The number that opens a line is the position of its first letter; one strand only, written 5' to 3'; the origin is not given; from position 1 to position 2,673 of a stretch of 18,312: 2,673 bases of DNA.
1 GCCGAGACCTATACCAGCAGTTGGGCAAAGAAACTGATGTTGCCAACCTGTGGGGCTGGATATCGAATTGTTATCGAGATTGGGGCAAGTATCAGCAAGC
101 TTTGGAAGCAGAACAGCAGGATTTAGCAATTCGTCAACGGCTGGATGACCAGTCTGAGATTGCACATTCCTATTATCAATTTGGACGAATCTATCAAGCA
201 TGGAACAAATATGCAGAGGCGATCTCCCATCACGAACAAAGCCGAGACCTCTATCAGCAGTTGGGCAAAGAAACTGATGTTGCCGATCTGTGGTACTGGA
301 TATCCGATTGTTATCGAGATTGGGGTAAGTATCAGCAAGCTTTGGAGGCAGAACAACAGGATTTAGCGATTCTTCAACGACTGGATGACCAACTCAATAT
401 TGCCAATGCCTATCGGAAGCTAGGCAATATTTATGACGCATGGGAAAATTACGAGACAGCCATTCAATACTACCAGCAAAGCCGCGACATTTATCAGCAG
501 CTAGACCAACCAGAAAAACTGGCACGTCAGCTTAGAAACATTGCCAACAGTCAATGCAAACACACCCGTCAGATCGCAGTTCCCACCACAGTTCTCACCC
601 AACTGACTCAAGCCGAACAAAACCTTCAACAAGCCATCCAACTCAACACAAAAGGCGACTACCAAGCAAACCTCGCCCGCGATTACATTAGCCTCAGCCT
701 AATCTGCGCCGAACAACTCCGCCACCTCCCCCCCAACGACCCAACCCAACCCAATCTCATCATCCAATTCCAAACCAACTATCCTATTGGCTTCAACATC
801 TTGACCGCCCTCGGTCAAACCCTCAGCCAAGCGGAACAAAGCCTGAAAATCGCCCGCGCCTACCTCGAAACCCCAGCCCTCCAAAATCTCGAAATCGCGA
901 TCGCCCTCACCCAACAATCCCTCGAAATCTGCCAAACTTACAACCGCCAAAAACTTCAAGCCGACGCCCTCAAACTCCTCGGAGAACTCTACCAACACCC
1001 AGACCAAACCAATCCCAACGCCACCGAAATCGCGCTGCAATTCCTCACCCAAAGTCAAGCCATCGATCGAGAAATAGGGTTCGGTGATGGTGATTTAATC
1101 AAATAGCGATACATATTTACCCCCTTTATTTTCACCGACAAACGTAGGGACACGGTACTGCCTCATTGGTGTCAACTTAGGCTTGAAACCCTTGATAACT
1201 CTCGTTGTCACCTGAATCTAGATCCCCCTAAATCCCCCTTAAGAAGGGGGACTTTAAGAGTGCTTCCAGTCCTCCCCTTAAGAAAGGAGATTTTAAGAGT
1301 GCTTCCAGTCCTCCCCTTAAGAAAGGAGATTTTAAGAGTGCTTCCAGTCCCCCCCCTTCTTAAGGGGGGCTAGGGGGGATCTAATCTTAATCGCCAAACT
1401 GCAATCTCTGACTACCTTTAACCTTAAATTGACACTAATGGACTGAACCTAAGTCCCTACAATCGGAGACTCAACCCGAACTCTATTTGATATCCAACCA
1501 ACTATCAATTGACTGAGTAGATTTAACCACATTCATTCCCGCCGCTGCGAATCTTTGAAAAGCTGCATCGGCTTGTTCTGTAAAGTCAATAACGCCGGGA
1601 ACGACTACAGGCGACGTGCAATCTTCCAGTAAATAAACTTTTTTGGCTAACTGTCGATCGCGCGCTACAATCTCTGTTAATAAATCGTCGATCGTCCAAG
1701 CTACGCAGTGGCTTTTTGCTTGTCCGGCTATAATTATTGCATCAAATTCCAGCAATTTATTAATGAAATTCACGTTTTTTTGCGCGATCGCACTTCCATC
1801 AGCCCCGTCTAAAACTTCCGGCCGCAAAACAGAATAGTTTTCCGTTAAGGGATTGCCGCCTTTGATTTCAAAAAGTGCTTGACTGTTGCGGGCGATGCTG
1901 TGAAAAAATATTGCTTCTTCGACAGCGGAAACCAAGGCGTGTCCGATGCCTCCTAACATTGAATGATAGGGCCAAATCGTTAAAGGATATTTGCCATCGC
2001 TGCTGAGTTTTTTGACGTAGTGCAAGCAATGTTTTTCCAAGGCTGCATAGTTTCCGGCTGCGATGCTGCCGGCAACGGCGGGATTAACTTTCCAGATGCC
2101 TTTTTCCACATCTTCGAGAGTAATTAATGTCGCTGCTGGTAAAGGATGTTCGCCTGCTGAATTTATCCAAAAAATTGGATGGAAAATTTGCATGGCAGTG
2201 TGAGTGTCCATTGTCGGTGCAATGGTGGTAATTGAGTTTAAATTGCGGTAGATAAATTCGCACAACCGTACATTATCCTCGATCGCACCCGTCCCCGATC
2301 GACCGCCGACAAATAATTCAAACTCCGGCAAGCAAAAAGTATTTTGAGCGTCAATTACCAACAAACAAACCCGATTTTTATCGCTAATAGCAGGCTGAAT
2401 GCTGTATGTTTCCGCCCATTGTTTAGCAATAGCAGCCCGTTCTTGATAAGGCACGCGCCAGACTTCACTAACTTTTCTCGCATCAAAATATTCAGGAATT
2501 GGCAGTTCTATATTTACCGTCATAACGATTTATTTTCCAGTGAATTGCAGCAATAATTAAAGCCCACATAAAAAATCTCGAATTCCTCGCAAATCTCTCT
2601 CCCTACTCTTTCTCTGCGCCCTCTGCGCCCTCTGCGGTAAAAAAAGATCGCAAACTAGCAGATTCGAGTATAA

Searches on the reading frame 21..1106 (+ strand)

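Call 59: search_protein_families(library=pfam, proteins=[window:21-1106:+], max_evalue=0.001)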
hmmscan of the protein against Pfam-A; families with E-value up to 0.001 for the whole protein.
window:21-1106:+ (361 aa): 7 families
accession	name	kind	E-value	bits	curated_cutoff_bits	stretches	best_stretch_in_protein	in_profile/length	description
PF13424.12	TPR_12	-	2.1e-26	92.3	30.1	2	86-160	1-77/77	Tetratricopeptide repeat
PF24885.1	TPR_NPHP3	-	1.8e-14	54.1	100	2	5-80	96-173/239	Nephrocystin-3 TPR domain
PF00515.34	TPR_1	-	1.8e-11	43.8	27.8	1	128-157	1-30/34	Tetratricopeptide repeat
PF13181.12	TPR_8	-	5.4e-10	39.1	25.7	0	129-154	2-27/34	Tetratricopeptide repeat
PF10579.15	Rapsyn_N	-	2.6e-08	34.2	23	0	6-43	41-78/80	Rapsyn N-terminal myristoylation and linker region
PF13431.12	TPR_17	-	6.6e-08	32.7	24.4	0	127-149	12-34/34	Tetratricopeptide repeat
PF14938.12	SNAP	-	1e-07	32.2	25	2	3-109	70-176/282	Soluble NSF attachment protein, SNAP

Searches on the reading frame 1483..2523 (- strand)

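Call 4: search_protein_families(library=pfam, proteins=[window:1483-2523:-], max_evalue=0.01)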
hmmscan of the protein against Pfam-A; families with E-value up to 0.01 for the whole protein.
window:1483-2523:- (346 aa): 1 family
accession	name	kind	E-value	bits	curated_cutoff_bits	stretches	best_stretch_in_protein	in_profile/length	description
PF00857.26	Isochorismatase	-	0.005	17.4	27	0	238-335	91-173/175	Isochorismatase domain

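Call 80: search_protein_families(library=phrogs, proteins=[window:1483-2523:-], max_evalue=0.001)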
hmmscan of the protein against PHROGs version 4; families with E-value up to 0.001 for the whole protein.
window:1483-2523:- (346 aa): 0 families
